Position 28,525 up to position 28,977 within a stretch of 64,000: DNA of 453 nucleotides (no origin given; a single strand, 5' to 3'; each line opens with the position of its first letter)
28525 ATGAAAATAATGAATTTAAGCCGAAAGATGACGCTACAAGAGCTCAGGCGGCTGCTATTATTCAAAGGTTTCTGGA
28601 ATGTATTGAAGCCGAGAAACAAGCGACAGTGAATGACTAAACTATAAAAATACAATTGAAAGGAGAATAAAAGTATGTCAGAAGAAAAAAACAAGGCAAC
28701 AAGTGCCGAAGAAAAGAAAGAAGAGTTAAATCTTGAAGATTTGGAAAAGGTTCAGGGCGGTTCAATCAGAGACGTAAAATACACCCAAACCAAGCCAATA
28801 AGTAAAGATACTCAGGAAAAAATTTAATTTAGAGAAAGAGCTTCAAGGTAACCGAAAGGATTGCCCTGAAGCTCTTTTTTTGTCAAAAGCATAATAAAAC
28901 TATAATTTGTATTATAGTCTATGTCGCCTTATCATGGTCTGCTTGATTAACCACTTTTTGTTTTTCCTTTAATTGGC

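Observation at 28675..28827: Unannotated 50-codon gene for a textbook double-glycine leader peptide with an atypical hydrophilic, Cys-free 21-aa core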

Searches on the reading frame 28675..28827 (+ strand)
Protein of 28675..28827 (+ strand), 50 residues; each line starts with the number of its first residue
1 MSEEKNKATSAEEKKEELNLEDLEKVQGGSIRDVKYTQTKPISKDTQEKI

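Call 6: search_protein_families(library=ncbifam, proteins=[window:28675-28827:+], max_evalue=0.01)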
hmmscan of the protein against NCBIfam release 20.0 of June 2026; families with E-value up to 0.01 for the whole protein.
window:28675-28827:+ (50 aa): 0 families

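Call 8: find_encoding_contigs(protein=window:28675-28827:+, flank=10000, max_places=10)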
Protein window:28675-28827:+ (50 aa): 23 contigs read that carry it; 10 places shown.
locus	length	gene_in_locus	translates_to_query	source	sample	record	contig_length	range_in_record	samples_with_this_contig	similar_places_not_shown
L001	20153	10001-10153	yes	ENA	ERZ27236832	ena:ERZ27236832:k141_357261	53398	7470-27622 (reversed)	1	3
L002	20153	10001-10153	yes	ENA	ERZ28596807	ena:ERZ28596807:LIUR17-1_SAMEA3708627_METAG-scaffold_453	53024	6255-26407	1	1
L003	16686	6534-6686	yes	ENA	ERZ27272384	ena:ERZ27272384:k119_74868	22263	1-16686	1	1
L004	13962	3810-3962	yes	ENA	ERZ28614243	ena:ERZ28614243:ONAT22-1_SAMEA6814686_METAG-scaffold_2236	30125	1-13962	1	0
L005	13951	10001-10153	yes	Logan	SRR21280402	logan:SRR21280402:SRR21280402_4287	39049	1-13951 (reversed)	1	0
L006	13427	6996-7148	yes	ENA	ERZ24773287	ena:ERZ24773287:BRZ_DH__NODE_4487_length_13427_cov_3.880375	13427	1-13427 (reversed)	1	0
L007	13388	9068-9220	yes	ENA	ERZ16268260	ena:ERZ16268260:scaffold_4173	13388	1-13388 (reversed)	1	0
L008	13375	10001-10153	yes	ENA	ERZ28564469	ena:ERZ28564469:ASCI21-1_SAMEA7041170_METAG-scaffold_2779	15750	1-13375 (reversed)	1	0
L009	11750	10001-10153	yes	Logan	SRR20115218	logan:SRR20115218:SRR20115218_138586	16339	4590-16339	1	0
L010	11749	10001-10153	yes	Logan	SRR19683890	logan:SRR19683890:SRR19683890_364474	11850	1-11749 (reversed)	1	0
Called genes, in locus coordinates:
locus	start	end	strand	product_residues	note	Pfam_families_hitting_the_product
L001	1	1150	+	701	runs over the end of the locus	PF00664:ABC_membrane, PF00005:ABC_tran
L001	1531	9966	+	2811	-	PF03160:Calx-beta (weak), PF14200:RicinB_lectin_2, PF00652:Ricin_B_lectin, PF14200:RicinB_lectin_2, PF09479:Flg_new, PF00395:SLH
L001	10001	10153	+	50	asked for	-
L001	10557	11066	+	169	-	-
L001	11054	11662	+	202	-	-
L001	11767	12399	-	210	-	PF00657:Lipase_GDSL (faint), PF13472:Lipase_GDSL_2 (weak)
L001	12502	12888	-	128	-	-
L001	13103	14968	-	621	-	PF00664:ABC_membrane, PF00005:ABC_tran, PF02463:SMC_N (weak), PF09818:ABC_ATPase (faint)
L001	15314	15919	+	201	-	PF04545:Sigma70_r4 (faint), PF04542:Sigma70_r2 (weak), PF08281:Sigma70_r4_2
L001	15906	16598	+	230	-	PF14285:DUF4367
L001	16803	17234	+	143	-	-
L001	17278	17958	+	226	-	-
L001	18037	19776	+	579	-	PF13306:LRR_5, PF00395:SLH (faint)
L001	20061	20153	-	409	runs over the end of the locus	PF13439:Glyco_transf_4, PF13579:Glyco_trans_4_4, PF00534:Glycos_transf_1, PF13692:Glyco_trans_1_4, PF13524:Glyco_trans_1_2 (weak)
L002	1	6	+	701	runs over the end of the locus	PF00664:ABC_membrane, PF00005:ABC_tran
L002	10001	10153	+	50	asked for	-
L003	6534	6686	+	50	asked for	-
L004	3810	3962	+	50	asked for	-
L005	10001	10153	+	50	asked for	-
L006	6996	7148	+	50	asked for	-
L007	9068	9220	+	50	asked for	-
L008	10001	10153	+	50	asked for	-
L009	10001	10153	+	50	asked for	-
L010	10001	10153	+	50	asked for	-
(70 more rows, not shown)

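Call 9: find_homologous_proteins(query=window:28675-28824:+, max_evalue=10)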
Query seq(50 aa) (50 aa): 1 proteins with E <= 10 among 1 candidates.
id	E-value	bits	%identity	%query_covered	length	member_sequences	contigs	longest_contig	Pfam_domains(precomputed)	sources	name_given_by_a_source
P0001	9.2e-22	92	98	100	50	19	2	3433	-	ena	-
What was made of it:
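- Tried and rejected: Word-indexed protein search with the peptide alone found only a 98% variant (call 9).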

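Call 16: search_protein_families(library=pfam, proteins=[window:28675-28827:+], max_evalue=0.01)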
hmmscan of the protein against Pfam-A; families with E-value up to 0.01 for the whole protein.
window:28675-28827:+ (50 aa): 0 families

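Call 17: search_protein_representatives(protein=window:28675-28824:+)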
Query: 50 residues. Proteins with E-value up to 0.001 (for the whole library): 21; up to 1e-10: 0; up to 1e-30: 0. The best 21 are listed.
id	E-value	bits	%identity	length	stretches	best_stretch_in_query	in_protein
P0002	5.6e-07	44.8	58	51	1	1-50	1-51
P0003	7.9e-07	44.3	55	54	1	2-50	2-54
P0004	1.3e-06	43.7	52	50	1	1-50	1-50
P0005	2.1e-06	43.0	59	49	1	1-50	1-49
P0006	2.0e-05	40.1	49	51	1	1-49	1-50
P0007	2.9e-05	39.6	56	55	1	1-50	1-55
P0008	3.4e-05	39.3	59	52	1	10-50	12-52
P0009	3.5e-05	39.3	50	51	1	3-48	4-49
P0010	8.2e-05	38.2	55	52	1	4-50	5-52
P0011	1.2e-04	37.7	50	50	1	8-49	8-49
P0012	1.4e-04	37.5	47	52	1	2-50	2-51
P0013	1.5e-04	37.4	62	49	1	14-50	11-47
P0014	2.1e-04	36.9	52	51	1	1-50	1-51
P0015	3.3e-04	36.3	54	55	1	1-50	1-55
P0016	3.7e-04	36.2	47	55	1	3-50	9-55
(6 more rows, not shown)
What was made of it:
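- Tried and rejected: The exhaustive HMMER search was needed (call 17).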

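Call 20: find_homologous_proteins(query=A1, max_evalue=0.01)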
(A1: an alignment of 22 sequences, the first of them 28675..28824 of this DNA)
Query A1 (22 sequences) (50 aa, profile of the alignment): 86 proteins with E <= 0.01 among 1066 candidates.
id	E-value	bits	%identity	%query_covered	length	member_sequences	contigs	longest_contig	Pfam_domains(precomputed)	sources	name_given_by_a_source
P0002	1.8e-19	87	57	100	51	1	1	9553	-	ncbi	-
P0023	4.8e-19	86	57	100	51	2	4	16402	-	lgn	-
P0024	1.1e-18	85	59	100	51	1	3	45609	-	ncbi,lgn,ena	-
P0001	1.4e-18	84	98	100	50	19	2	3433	-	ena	-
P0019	1.6e-18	84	50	96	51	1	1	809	-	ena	-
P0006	1.6e-18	84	47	100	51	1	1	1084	-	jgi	jgi:hypothetical protein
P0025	1.7e-18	84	53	100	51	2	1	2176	-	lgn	-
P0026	1.8e-18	84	62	100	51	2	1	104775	-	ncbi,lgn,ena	-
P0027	4.0e-18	83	55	100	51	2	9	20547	-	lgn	-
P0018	5.3e-18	82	54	82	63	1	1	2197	-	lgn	-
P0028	2.3e-17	80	51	100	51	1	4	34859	-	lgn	-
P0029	3.9e-17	80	64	100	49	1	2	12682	-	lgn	-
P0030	4.1e-17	80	50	100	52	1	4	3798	-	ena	-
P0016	4.3e-17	79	57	70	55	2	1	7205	-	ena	-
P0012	5.6e-17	79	52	100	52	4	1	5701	-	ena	-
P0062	6.8e-14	69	45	94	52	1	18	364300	-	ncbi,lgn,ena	-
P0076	2.4e-11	61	47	100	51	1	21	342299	-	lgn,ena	-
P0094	2.9e-4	38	53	76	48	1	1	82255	-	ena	-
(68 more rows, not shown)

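Call 21: find_encoding_contigs(protein=P0062, flank=10000, max_places=2)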
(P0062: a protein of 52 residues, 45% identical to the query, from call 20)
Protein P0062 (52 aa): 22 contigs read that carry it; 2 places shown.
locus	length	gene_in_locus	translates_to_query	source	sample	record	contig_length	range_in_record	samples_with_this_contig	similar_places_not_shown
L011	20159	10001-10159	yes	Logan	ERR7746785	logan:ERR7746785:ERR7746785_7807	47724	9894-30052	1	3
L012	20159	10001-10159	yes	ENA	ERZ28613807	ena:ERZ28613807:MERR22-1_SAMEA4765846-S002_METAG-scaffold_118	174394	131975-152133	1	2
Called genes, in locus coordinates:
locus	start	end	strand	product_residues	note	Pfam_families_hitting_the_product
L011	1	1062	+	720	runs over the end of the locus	PF00664:ABC_membrane, PF02463:SMC_N (faint), PF00005:ABC_tran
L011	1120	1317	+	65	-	-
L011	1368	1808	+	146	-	PF04542:Sigma70_r2, PF08281:Sigma70_r4_2, PF04545:Sigma70_r4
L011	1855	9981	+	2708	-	PF03160:Calx-beta (weak), PF09479:Flg_new, PF00395:SLH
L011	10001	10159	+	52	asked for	-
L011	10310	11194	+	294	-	PF04909:Amidohydro_2 (weak)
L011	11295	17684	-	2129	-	PF13205:Big_5 (weak)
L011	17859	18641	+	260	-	PF00165:HTH_AraC, PF12833:HTH_18, PF00165:HTH_AraC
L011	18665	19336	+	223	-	PF00027:cNMP_binding, PF13545:HTH_Crp_2 (weak)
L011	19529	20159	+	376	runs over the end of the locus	PF13393:tRNA-synt_His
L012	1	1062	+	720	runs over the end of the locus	PF00664:ABC_membrane, PF02463:SMC_N (faint), PF00005:ABC_tran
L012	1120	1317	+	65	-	-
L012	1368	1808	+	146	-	PF04542:Sigma70_r2, PF08281:Sigma70_r4_2, PF04545:Sigma70_r4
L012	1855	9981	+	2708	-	PF03160:Calx-beta (weak), PF09479:Flg_new, PF00395:SLH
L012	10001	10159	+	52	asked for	-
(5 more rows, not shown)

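Call 22: find_encoding_contigs(protein=P0076, flank=10000, max_places=2)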
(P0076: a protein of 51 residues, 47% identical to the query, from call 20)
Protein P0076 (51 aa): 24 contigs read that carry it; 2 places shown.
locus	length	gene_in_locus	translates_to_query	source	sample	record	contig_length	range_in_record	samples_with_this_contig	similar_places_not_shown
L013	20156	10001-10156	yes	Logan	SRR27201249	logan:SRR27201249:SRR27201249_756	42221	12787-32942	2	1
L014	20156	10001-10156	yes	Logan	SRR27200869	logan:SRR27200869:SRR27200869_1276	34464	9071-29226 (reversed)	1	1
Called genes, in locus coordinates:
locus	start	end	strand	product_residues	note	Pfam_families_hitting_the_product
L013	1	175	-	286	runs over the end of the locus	PF02311:AraC_binding, PF00165:HTH_AraC, PF12833:HTH_18, PF00165:HTH_AraC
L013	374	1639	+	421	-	-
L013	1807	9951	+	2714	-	PF03160:Calx-beta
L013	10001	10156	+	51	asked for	-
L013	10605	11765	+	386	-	PF00144:Beta-lactamase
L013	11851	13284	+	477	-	PF01547:SBP_bac_1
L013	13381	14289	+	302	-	PF00528:BPD_transp_1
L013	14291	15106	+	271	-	PF00528:BPD_transp_1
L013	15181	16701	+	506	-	PF00072:Response_reg, PF00165:HTH_AraC (weak), PF12833:HTH_18, PF00165:HTH_AraC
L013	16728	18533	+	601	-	PF00672:HAMP, PF06580:His_kinase, PF02518:HATPase_c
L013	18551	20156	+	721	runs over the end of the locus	PF09508:Lact_bio_phlase, PF17385:LBP_M, PF17386:LBP_C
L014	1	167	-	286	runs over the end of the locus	PF02311:AraC_binding, PF00165:HTH_AraC, PF12833:HTH_18, PF00165:HTH_AraC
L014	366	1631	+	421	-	-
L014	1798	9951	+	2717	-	PF03160:Calx-beta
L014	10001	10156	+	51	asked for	-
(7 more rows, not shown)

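Call 23: find_encoding_contigs(protein=P0026, flank=10000, max_places=2)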
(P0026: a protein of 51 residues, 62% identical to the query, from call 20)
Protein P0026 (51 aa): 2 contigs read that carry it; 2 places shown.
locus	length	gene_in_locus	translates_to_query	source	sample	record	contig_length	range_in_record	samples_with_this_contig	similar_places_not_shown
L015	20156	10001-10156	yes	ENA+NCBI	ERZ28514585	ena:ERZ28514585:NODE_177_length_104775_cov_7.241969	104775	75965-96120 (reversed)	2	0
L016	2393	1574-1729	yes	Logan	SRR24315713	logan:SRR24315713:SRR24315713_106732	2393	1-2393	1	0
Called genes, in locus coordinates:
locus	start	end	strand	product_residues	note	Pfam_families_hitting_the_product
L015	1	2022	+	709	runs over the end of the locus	PF00664:ABC_membrane, PF00005:ABC_tran, PF02463:SMC_N (faint)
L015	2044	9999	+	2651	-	PF03160:Calx-beta (weak), PF00395:SLH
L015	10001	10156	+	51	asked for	-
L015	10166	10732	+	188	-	PF00072:Response_reg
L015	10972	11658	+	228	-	PF06161:DUF975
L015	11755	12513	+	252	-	PF01427:Peptidase_M15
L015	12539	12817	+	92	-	PF01431:Peptidase_M13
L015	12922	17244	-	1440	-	PF19789:DUF6273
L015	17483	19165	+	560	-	PF16927:HisKA_7TM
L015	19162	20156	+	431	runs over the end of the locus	PF13581:HATPase_c_2 (weak), PF02518:HATPase_c (weak)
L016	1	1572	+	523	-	?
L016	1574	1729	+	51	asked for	-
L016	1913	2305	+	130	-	PF00072:Response_reg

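Call 24: find_encoding_contigs(protein=P0094, flank=10000, max_places=2)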
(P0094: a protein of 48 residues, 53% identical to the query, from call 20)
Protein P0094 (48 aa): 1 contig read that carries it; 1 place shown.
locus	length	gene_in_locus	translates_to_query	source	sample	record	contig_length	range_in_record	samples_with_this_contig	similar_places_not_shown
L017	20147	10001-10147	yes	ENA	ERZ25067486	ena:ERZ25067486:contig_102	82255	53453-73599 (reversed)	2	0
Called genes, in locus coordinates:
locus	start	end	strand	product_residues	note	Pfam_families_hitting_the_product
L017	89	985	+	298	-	PF00126:HTH_1, PF03466:LysR_substrate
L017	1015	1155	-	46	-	-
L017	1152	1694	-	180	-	PF01872:RibD_C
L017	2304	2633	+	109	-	PF00829:Ribosomal_L21p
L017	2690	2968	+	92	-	PF01016:Ribosomal_L27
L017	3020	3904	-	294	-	PF00753:Lactamase_B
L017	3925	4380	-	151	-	PF13451:zf_Tbcl, PF23477:zf_Tbcl_2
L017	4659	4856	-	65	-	PF01165:Ribosomal_S21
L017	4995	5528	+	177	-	PF25084:LbH_EIF2B (faint), PF21711:DCTN5 (weak), PF00132:Hexapep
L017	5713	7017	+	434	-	PF13393:tRNA-synt_His, PF00587:tRNA-synt_2b, PF03129:HGTP_anticodon (weak)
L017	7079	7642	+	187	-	PF04542:Sigma70_r2, PF08281:Sigma70_r4_2, PF04545:Sigma70_r4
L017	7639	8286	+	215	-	-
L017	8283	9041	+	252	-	PF03958:Secretin_N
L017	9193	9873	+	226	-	PF10042:DUF2278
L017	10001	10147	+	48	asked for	-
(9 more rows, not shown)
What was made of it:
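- Tried and rejected: P0094 (E = 2.9e-4) sits in an unrelated context next to tRNA synthetase genes (call 24).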

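Call 56: search_protein_families(library=pfam, proteins=[L015:10163-10732:+], max_evalue=0.01)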
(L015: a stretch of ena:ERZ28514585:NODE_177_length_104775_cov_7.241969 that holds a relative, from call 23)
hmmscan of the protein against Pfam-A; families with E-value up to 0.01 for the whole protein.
L015:10163-10732:+ (189 aa): 1 family
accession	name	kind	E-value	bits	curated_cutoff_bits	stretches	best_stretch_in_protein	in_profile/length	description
PF00072.30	Response_reg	-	5.4e-14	52.8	30.2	1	62-173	1-110/111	Response regulator receiver domain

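Call 69: list_cluster_members(proteins=[window:28675-28824:+, window:15566-17704:+, window:14669-15553:+, window:13510-14661:+, window:29231-29737:+, window:29728-30333:+])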
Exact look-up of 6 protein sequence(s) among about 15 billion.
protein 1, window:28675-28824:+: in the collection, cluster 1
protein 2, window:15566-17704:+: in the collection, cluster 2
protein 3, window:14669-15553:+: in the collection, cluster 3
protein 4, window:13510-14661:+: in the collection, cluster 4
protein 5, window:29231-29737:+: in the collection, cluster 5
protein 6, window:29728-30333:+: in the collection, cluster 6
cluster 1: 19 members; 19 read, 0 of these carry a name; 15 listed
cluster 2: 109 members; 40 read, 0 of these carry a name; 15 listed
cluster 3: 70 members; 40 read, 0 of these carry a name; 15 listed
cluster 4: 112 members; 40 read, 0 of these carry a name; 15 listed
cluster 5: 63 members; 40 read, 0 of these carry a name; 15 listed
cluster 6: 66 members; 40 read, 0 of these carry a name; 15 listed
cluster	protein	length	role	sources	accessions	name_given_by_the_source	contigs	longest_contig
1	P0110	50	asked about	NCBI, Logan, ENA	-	-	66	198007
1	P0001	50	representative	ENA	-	-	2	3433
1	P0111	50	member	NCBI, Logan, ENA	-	-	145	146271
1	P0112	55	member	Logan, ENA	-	-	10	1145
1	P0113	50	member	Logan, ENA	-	-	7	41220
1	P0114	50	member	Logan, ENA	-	-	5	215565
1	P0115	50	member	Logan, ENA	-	-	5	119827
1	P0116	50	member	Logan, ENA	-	-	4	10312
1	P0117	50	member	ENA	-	-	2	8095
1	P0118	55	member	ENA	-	-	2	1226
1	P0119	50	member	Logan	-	-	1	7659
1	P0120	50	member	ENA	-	-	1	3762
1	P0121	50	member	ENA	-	-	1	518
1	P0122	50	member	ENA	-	-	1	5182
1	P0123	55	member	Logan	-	-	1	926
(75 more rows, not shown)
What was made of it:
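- Checked: The ORF has been called as a nameless protein in many public assemblies (calls 8, 69).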

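Call 72: search_protein_families(library=ncbifam, alignment_id=A1, max_evalue=5)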
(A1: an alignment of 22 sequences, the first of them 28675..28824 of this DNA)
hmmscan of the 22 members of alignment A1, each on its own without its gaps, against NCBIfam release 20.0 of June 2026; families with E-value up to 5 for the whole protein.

A. member 1, window:28675-28824:+ (50 aa): 2 families
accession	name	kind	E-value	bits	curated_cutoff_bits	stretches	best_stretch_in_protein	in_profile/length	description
NF046113.1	BLP_Lacticasei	subfamily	0.064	13.3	40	1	12-34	6-28/46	bacteriocin-like peptide, LSEI_2386 family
TIGR03949.1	bact_IIb_cerein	subfamily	0.19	11.5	21.5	1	16-29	2-15/45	class IIb bacteriocin, lactobin A/cerein 7B family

B. families by the number of members that match (of 22 scanned): 15 families
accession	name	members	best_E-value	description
TIGR03949.1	bact_IIb_cerein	7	0.00099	class IIb bacteriocin, lactobin A/cerein 7B family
TIGR01847.1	bacteriocin_sig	6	0.036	bacteriocin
NF046113.1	BLP_Lacticasei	5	0.041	bacteriocin-like peptide, LSEI_2386 family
TIGR04495.1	RiPP_XyeA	3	0.013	XyeA family cyclophane-containing RiPP triceptide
NF038167.1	cyan_ocin_like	3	0.014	CTB family bacteriocin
NF033456.1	RiPP_CCRG-2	3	0.026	CCRG-2 family RiPP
NF040664.1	HEC_x9_TCC_lant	1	0.0071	lacticin 481 family lantibiotic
NF001962.0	PRK00736.1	1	0.026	hypothetical protein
NF033383.2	induct_EntF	1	0.056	EntF family bacteriocin induction factor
NF033690.1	ErmCL_fam_lead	1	0.067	ErmCL family antibiotic resistance leader peptide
NF008750.0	PRK11784.1-2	1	0.083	tRNA 2-selenouridine(34) synthase MnmH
TIGR04497.1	GRASP_targ_2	1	0.097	putative ATP-grasp target RiPP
NF033629.0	RiPP_CPAC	1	0.13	RiPP peptide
NF033772.1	pheromone_VP1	1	0.16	peptide pheromone VP1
TIGR04196.1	glycopep_SunS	1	0.19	sublancin family glycopeptide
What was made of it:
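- On NHLP/Nif11 RiPP system with NHLM exporter: The peptide has no hit to those models (calls 6, 72).
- Closest known: Non-bacteriocin GG peptides of Streptococcus pneumoniae. Different: The VP1 model hits one family member at E = 0.16 (call 72).
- Individual family members give faint sub-threshold hits to RiPP precursor models such as XyeA, CCRG-2 and ATP-grasp target (call 72).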

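Call 73: search_protein_families(library=pfam, alignment_id=A1, max_evalue=5)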
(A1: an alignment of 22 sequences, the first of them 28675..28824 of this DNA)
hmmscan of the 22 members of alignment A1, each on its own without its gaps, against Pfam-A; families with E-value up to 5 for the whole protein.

A. member 1, window:28675-28824:+ (50 aa): 6 families
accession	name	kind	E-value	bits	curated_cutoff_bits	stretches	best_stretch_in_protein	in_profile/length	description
PF16934.11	Mersacidin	-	0.018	15.2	27.6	1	16-30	6-20/34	Two-component Enterococcus faecalis cytolysin (EFC)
PF03047.20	ComC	-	0.066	13.5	20.4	1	16-32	11-27/31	COMC family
PF09415.16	CENP-X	-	0.086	13.6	25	1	5-28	45-68/74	CENP-S associating Centromere protein X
PF10439.15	Bacteriocin_IIc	-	0.12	12.9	27.1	1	16-29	5-18/59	Bacteriocin class II with double-glycine leader peptide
PF16661.11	Lactamase_B_6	-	0.12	12.2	27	1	6-46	89-128/193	Metallo-beta-lactamase superfamily domain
PF19893.4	DUF6366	-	0.28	12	27.2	1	6-34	3-31/69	Family of unknown function (DUF6366)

B. families by the number of members that match (of 22 scanned): 16 families
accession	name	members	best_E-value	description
PF04604.19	L_biotic_typeA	7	0.00036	Type-A lantibiotic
PF10439.15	Bacteriocin_IIc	7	0.028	Bacteriocin class II with double-glycine leader peptide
PF03047.20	ComC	5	0.002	COMC family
PF16934.11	Mersacidin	4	0.012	Two-component Enterococcus faecalis cytolysin (EFC)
PF14406.12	Bacteroid_pep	1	0.018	Ribosomally synthesized peptide in Bacteroidetes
PF10205.14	KLRAQ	1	0.039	Predicted coiled-coil domain-containing protein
PF12957.13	DUF3846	1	0.052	Domain of unknown function (DUF3846)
PF09415.16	CENP-X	1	0.086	CENP-S associating Centromere protein X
PF24731.1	DUF7683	1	0.11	Domain of unknown function (DUF7683)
PF08141.18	SspH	1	0.11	Small acid-soluble spore protein H family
PF16661.11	Lactamase_B_6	1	0.12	Metallo-beta-lactamase superfamily domain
PF08335.16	GlnD_UR_UTase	1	0.12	GlnD PII-uridylyltransferase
PF01180.27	DHO_dh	1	0.17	Dihydroorotate dehydrogenase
PF04369.19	Lactococcin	1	0.18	Lactococcin-like family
PF19151.5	Sublancin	1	0.24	Sublancin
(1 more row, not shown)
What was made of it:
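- On ComC/BlpC-type peptide pheromone: EntF and VP1 each hit one member at E = 0.056 and 0.16 (calls 72, 73).
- Closest known: ComC/CSP with ComAB and ComDE, and BlpC with BlpAB and BlpHR, of streptococci. Different: Matches to the ComC and EntF models are sub-threshold and confined to the leader (calls 72, 73).
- The leader gives sub-threshold hits to Bacteriocin_IIc and cerein 7B models (calls 72, 73).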
